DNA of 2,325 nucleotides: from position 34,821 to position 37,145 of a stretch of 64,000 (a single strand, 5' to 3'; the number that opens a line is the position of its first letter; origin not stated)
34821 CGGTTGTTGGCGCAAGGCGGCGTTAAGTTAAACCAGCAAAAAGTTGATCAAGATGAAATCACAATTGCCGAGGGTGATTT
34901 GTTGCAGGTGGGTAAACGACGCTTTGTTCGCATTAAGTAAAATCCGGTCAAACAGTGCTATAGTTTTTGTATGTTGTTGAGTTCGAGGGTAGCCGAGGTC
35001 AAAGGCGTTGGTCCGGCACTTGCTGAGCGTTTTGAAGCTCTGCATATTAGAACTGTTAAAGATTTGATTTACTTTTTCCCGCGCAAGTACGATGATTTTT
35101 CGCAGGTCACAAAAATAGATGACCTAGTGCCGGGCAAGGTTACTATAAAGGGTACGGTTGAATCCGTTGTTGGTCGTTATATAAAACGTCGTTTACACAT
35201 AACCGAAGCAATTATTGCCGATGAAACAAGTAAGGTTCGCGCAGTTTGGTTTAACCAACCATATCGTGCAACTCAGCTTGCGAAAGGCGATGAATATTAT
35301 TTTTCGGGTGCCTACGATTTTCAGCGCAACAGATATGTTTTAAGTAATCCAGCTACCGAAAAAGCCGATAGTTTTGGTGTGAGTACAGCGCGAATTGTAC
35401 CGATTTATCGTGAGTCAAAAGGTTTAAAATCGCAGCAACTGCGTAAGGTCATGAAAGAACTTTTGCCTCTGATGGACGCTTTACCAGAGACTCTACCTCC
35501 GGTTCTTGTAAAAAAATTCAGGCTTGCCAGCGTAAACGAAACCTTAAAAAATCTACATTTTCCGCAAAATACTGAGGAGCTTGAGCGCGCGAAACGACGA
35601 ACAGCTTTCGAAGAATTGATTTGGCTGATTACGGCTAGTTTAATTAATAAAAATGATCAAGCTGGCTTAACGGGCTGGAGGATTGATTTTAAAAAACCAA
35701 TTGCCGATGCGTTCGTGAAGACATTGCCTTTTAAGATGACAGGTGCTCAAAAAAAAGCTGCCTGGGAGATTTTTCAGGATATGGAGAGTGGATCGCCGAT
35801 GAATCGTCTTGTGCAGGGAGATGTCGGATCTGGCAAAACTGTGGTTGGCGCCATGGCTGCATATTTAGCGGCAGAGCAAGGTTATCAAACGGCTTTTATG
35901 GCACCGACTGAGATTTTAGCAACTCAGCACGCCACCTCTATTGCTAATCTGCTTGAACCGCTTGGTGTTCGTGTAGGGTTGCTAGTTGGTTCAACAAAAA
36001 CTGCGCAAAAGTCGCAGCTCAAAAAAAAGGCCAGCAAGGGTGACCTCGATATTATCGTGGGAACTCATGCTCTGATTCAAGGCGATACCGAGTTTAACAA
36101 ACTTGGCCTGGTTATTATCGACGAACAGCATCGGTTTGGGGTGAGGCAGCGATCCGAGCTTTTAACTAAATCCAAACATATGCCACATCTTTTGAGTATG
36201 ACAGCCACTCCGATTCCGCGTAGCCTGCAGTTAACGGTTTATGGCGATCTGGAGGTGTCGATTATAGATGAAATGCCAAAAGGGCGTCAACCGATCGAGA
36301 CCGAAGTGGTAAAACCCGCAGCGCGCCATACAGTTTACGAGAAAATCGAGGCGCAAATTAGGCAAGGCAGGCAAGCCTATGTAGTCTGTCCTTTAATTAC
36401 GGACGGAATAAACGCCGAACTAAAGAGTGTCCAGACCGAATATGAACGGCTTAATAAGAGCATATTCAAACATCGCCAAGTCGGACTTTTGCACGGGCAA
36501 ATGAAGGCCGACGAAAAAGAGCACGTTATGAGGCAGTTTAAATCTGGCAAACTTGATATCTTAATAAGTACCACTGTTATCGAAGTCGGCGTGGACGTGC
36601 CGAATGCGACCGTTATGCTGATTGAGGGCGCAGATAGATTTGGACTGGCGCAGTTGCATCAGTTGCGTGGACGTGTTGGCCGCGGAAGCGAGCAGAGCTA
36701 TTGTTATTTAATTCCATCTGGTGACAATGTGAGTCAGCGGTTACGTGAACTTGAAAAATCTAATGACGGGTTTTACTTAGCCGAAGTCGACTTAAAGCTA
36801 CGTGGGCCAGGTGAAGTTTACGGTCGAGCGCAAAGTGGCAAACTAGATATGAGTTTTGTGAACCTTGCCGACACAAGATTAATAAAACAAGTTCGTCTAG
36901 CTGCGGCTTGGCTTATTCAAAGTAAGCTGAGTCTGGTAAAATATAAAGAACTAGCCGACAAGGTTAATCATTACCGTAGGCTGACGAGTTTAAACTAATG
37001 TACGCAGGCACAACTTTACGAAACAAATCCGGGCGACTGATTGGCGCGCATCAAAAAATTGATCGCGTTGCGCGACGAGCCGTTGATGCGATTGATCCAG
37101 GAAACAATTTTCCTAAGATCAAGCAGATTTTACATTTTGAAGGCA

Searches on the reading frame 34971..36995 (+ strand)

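Call 77: search_protein_families(library=pfam, proteins=[window:34971-36995:+], max_evalue=0.001)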
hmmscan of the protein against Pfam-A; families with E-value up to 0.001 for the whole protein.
window:34971-36995:+ (675 aa): 9 families
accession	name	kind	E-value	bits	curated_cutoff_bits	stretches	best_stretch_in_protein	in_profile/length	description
PF17191.10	RecG_wedge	-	5.9e-26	91.4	23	1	10-166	5-160/162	RecG wedge domain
PF00270.35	DEAD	-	2.6e-24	86.3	26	1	268-419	8-164/167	DEAD/DEAH box helicase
PF00271.37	Helicase_C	-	1.5e-23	83.6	23.5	1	462-571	11-108/110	Helicase conserved C-terminal domain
PF04851.21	ResIII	-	7.6e-13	49.1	22.5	1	255-414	3-162/164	Type III restriction enzyme, res subunit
PF19833.4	RecG_dom3_C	-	1.5e-08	35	26.8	1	598-652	2-58/87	ATP-dependent DNA helicase RecG, domain 3, C-terminal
PF22590.2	Cas3-like_C_2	-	5e-06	27.2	27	1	483-572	11-104/106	CRISPR-associated nuclease/helicase Cas3, C-terminal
PF07517.20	SecA_DEAD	-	7.9e-06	25.8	24.6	1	283-349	97-163/290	SecA DEAD-like domain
PF13604.12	AAA_30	-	1.3e-05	25.5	27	1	275-400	17-111/191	AAA domain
PF01336.31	tRNA_anti-codon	-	0.0005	20.4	27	0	57-123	1-66/75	OB-fold nucleic acid binding domain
